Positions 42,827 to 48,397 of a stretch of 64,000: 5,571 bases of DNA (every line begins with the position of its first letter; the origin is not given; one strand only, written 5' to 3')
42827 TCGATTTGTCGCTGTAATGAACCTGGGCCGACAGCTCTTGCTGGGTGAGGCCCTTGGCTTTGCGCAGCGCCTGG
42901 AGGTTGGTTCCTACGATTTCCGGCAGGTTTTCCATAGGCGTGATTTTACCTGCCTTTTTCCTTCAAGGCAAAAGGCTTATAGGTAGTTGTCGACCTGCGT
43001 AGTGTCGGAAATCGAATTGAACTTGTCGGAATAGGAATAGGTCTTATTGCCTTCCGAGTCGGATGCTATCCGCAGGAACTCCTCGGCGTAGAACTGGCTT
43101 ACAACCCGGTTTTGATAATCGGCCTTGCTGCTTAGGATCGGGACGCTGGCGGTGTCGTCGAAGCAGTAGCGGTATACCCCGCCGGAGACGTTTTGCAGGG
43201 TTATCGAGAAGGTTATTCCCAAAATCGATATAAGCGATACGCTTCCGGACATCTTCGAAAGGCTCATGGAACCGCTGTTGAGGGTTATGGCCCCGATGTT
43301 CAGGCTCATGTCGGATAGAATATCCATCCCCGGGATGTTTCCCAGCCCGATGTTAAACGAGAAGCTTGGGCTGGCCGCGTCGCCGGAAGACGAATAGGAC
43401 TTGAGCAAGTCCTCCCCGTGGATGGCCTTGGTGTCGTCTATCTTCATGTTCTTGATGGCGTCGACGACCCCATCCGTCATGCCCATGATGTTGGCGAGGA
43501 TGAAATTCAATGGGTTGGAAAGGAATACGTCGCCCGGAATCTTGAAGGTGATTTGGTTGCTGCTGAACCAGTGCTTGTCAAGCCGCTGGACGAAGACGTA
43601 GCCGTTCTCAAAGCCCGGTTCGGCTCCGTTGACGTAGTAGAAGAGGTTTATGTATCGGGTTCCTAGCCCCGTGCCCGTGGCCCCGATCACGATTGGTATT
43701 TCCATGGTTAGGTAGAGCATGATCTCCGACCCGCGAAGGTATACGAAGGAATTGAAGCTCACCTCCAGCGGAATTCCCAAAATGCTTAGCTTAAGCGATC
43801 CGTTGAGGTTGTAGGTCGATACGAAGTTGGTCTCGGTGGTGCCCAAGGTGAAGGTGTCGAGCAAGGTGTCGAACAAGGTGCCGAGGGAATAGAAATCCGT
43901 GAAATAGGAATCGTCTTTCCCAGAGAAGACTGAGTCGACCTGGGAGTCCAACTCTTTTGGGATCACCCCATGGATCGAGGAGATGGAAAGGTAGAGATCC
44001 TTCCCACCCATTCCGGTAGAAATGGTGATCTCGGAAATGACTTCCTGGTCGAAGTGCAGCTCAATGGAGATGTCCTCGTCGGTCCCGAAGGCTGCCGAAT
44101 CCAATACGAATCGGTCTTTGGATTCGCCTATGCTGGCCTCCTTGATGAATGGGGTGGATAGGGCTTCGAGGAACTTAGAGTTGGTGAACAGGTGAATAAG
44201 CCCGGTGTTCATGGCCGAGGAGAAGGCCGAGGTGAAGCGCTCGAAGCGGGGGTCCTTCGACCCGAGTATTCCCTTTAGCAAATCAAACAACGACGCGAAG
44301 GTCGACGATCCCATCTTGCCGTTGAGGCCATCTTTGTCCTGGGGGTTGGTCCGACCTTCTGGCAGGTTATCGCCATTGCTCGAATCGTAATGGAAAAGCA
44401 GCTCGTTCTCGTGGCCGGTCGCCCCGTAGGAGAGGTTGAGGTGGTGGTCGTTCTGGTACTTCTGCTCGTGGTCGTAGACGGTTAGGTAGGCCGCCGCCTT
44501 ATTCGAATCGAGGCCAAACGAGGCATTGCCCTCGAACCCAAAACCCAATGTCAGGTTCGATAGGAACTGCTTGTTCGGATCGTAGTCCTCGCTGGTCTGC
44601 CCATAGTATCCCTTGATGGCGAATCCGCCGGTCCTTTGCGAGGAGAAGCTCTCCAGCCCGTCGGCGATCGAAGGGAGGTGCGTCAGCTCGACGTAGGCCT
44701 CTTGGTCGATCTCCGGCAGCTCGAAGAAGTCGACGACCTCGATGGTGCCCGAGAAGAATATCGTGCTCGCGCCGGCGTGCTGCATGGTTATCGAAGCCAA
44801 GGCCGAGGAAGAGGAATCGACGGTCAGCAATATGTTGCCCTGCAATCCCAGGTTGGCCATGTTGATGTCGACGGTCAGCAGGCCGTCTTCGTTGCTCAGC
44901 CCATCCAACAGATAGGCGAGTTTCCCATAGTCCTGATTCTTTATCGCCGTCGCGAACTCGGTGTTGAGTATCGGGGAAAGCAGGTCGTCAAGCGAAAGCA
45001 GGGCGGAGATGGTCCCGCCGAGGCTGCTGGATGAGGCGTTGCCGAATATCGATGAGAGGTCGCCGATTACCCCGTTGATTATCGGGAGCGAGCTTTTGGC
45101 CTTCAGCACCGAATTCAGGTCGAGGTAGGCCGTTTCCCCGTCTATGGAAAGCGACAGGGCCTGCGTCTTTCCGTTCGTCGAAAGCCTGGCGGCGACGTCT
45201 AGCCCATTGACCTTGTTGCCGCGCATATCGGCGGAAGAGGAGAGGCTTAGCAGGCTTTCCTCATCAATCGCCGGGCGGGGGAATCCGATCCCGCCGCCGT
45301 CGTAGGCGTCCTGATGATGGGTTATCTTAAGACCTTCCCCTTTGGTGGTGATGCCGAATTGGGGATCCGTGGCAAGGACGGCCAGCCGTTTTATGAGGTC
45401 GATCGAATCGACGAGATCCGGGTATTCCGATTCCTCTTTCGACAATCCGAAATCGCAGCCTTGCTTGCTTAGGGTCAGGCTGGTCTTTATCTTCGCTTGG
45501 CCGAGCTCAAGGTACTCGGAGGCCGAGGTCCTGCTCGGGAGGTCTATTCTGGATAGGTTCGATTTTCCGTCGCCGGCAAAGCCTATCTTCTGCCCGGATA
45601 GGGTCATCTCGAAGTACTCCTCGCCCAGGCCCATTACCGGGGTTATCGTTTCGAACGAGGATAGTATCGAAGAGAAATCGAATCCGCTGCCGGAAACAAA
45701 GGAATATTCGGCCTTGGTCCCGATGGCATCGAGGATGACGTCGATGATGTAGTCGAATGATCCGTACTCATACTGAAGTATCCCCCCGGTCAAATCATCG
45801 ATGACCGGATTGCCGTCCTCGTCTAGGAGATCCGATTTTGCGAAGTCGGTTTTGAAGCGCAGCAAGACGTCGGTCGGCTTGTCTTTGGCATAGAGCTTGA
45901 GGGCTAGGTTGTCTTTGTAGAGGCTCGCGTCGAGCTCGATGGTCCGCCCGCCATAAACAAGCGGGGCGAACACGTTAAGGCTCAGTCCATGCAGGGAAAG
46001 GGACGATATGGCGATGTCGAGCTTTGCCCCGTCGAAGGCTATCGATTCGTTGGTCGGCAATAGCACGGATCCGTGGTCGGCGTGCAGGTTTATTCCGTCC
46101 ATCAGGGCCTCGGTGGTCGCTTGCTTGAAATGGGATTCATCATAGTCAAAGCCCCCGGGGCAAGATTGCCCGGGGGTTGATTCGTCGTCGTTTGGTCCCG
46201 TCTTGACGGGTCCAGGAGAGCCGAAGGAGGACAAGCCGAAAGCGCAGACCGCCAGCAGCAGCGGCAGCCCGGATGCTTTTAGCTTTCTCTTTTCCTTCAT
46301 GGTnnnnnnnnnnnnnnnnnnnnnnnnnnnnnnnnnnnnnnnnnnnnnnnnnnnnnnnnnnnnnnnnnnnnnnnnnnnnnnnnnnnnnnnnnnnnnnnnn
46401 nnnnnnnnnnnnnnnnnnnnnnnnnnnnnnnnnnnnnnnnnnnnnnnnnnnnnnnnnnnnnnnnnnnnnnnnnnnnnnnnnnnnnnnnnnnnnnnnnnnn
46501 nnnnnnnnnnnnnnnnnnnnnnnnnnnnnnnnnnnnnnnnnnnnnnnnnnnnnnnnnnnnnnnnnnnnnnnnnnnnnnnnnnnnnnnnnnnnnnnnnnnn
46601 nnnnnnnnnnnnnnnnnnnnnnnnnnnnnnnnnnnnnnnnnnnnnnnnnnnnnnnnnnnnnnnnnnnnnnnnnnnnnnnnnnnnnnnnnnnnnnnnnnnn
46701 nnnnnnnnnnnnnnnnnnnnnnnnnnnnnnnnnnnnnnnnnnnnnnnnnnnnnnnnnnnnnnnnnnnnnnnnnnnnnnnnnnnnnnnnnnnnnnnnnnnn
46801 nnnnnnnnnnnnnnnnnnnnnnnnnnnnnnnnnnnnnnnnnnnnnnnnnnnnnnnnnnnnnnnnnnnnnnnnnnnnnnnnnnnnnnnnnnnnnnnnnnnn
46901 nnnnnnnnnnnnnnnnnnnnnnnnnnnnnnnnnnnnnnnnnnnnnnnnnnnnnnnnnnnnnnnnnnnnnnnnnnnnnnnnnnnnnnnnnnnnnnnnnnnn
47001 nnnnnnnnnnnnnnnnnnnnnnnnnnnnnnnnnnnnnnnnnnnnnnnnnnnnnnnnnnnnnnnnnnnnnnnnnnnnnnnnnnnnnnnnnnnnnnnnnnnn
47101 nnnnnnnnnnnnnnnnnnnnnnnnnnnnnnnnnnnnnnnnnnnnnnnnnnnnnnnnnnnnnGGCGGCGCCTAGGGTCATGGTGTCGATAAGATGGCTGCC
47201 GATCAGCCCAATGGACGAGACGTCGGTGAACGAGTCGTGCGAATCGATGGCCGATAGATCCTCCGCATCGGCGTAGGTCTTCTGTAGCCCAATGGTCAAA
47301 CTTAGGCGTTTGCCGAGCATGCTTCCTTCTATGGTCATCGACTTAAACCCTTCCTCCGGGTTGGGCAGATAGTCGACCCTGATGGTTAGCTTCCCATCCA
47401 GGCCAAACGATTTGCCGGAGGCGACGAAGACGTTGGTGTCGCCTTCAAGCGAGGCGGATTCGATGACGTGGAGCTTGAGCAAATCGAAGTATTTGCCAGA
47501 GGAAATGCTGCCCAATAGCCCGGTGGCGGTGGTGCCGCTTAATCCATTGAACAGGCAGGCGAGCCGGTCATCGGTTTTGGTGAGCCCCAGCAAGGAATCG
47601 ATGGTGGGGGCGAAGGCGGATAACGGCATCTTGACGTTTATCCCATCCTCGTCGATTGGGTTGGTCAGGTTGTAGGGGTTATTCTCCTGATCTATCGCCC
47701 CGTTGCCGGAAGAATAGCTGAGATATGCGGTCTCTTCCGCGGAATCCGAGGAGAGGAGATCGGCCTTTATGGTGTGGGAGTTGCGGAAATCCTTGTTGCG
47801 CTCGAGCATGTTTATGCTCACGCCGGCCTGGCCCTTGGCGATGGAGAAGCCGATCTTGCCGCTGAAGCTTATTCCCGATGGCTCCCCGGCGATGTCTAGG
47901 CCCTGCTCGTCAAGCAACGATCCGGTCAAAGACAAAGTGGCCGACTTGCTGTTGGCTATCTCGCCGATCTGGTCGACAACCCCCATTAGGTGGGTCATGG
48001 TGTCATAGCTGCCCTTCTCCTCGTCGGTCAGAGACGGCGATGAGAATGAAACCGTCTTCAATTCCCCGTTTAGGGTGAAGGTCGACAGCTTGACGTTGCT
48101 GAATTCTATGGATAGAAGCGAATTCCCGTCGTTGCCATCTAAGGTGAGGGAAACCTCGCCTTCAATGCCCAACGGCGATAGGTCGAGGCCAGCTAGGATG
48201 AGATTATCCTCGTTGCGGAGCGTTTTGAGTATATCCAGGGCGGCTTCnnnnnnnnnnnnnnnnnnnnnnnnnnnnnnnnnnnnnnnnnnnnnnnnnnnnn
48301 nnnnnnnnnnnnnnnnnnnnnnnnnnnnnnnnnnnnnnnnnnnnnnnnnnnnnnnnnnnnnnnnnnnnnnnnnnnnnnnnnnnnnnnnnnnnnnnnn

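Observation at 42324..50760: Operon of a membrane-anchored protein, two giant paralogous anchored proteins and a membrane-tethered XRE regulator: an uncharacterised envelope system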

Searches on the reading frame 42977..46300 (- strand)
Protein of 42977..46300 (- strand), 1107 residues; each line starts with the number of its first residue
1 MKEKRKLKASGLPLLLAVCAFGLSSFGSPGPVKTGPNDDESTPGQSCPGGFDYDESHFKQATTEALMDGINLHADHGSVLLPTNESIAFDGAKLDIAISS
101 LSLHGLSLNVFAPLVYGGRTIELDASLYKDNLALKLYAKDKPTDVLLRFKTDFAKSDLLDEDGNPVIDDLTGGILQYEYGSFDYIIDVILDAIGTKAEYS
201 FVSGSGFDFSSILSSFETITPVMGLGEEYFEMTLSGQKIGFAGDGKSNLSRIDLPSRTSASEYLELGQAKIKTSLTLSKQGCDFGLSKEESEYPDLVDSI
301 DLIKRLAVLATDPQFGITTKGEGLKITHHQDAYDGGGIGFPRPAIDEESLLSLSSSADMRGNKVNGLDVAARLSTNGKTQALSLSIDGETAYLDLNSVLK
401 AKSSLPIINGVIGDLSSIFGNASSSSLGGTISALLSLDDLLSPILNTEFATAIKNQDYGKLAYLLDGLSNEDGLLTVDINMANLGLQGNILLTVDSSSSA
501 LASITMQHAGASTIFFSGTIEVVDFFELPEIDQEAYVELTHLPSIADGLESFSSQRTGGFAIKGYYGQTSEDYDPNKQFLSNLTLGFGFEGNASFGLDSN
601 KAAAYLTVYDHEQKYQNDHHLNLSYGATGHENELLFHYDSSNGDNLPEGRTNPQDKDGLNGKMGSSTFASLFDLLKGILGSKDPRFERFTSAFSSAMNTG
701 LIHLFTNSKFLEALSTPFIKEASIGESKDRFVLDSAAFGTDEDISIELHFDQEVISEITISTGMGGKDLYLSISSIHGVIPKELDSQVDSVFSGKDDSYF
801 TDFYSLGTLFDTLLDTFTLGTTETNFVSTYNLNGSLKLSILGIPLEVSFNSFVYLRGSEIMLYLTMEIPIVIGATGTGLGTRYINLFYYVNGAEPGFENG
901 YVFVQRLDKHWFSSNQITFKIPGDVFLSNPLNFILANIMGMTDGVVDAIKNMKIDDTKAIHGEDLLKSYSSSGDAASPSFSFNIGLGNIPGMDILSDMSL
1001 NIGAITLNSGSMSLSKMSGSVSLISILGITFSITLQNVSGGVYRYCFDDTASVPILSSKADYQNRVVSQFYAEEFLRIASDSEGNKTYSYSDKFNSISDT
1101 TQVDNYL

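Call 3: search_protein_families(library=pfam, proteins=[window:42977-46300:-], max_evalue=1)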
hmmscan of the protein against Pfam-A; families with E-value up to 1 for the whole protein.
window:42977-46300:- (1107 aa): 1 family
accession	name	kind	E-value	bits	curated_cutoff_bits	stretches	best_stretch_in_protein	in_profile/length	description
PF21490.2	PB2_cap-binding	-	0.2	12.1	27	0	882-914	80-112/121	Polymerase basic protein 2, cap-binding domain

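Call 4: search_protein_families(library=ncbifam, proteins=[window:42977-46300:-], max_evalue=1)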
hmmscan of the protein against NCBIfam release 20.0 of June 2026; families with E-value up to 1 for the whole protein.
window:42977-46300:- (1107 aa): 0 families

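Call 70: search_protein_families(library=padloc, proteins=[window:42977-46300:-], max_evalue=0.1)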
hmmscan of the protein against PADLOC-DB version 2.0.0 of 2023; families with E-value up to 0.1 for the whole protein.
window:42977-46300:- (1107 aa): 0 families

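Call 71: search_protein_families(library=phrogs, proteins=[window:42977-46300:-], max_evalue=0.1)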
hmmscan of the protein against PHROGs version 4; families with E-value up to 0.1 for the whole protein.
window:42977-46300:- (1107 aa): 1 family
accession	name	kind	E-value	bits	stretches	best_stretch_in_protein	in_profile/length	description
phrog_9568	-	unknown function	0.066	14.5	0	744-761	35-52/61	-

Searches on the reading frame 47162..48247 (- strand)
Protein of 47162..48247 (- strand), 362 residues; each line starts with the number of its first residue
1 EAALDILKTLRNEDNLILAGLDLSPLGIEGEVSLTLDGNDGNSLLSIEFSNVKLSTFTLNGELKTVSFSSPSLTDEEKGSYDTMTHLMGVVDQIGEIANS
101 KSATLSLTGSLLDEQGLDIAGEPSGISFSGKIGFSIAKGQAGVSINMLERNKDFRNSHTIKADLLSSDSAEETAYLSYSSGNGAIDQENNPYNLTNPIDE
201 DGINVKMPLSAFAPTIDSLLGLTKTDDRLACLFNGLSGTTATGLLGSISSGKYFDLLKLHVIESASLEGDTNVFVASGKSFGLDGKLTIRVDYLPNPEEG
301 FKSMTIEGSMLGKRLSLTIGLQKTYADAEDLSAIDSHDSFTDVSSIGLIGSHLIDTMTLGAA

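Call 52: predict_structure(alignment_id=A2)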
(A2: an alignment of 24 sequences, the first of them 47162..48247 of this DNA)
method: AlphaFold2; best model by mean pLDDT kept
length: 362 residues; sequences in the alignment: 24
mean_pLDDT: 73.0   pTM: 0.59
mean pLDDT of the five models: 73.0, 71.3, 70.9, 70.4, 70.3
residues with pLDDT >= 90: 65; 70-90: 164; 50-70: 77; < 50: 56
segments of 3 or more residues with pLDDT < 50: 1-3, 218-259, 352-362
pLDDT, mean of each block of 10 residues (from residue 1): 58 71 71 75 74 70 65 63 67 78 91 92 93 87 92 91 76 85 87 84 81 53 43 36 39 45 74 79 78 76 88 88 89 84 67 43 36
secondary structure, 60 per line:
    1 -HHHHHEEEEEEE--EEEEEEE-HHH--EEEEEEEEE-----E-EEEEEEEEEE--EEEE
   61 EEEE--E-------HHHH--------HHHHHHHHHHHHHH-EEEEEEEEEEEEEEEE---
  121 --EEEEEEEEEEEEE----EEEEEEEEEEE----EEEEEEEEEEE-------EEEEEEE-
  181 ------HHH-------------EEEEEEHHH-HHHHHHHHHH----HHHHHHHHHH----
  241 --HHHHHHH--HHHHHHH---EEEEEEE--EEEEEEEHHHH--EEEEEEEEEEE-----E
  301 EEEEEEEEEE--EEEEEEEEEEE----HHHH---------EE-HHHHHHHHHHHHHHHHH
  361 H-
elements in order: H2-6 E7-13 E16-22 E29-37 E45-54 E57-64 H75-78 H87-100 E102-117 E123-135 E140-150 E155-165 E173-179 E203-208 H213-222 H227-236 H243-249 H252-258 E262-268 E271-277 H278-281 E284-294 E300-310 E313-323 H328-331 H344-361

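Call 54: fold_search(model_id=the predicted structure, library=pdb)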
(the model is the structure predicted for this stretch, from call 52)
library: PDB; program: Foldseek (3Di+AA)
matches with E <= 10: 627; with E <= 0.001: 1
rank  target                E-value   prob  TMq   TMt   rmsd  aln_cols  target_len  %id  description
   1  3mh8_A                7.9e-04  1.00  0.27  0.43   8.8       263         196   13  Crystal structure of LprG from Mycobacterium tuberculosis (released 2010-09-01)
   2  3mha_A                2.4e-03  1.00  0.27  0.42   8.6       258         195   13  Crystal structure of LprG from Mycobacterium tuberculosis bound to PIM (released 2010-09-01)
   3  4zra_C                2.4e-03  0.99  0.24  0.39   9.3       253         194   11  CRYSTAL STRUCTURE OF MYCOBACTERIUM TUBERCULOSIS LPRG BINDING TO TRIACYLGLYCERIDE (released 2016-02-10)
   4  3mha_B                3.2e-03  0.99  0.25  0.41   9.1       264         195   11  Crystal structure of LprG from Mycobacterium tuberculosis bound to PIM (released 2010-09-01)
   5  4eg9                  4.6e-03  0.84  0.19  0.27  18.7       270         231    7  1.9 Angstrom resolution crystal structure of Se-methionine hypothetical protein SAOUHSC_02783 from Staphylococcus aureus (released 2012-04-11)
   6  3mh9_A                6.0e-03  0.97  0.23  0.35   8.9       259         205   14  Crystal structure of LprG mutant V91W from Mycobacterium tuberculosis (released 2010-09-01)
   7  3mh9_C                6.4e-03  0.99  0.27  0.41   8.8       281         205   13  Crystal structure of LprG mutant V91W from Mycobacterium tuberculosis (released 2010-09-01)
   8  6ntr_A                1.2e-02  0.47  0.18  0.24  17.9       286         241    6  Crystal Structure of Beta-barrel-like Protein of Domain of Unknown Function DUF1849 from Brucella abortus (released 2019-02-13)
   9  6ntr_D                1.3e-02  0.51  0.19  0.26  17.6       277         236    9  Crystal Structure of Beta-barrel-like Protein of Domain of Unknown Function DUF1849 from Brucella abortus (released 2019-02-13)
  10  6obv_A                1.7e-02  0.16  0.13  0.16  23.1       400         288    7  Structural insights into dehydratase substrate selection for the borrelidin and fluvirucin polyketide synthases (released 2019-06-05)
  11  7uio_An               1.8e-02  0.15  0.11  0.06  30.8       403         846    8  Mediator-PIC Early (Composite Model) (released 2023-03-01)
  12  7ui9_n                2.2e-02  0.15  0.12  0.08  31.1       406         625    9  Core Mediator-PICearly (Copy A) (released 2023-02-15)
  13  5tz7_B                2.3e-02  0.20  0.15  0.19  21.5       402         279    8  Crystal Structure of CurK Dehydratase D1169N Inactive Mutant (released 2017-01-11)
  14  3t24_C                2.7e-02  0.06  0.08  0.08  24.6       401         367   10  Crystal structure of Pseudomonas aeruginosa OpdQ (released 2012-02-08)
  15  9g2i_A                3.2e-02  0.51  0.16  0.16  14.0       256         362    8  25-phosphosteroid lyase + phosphate (released 2026-01-21)
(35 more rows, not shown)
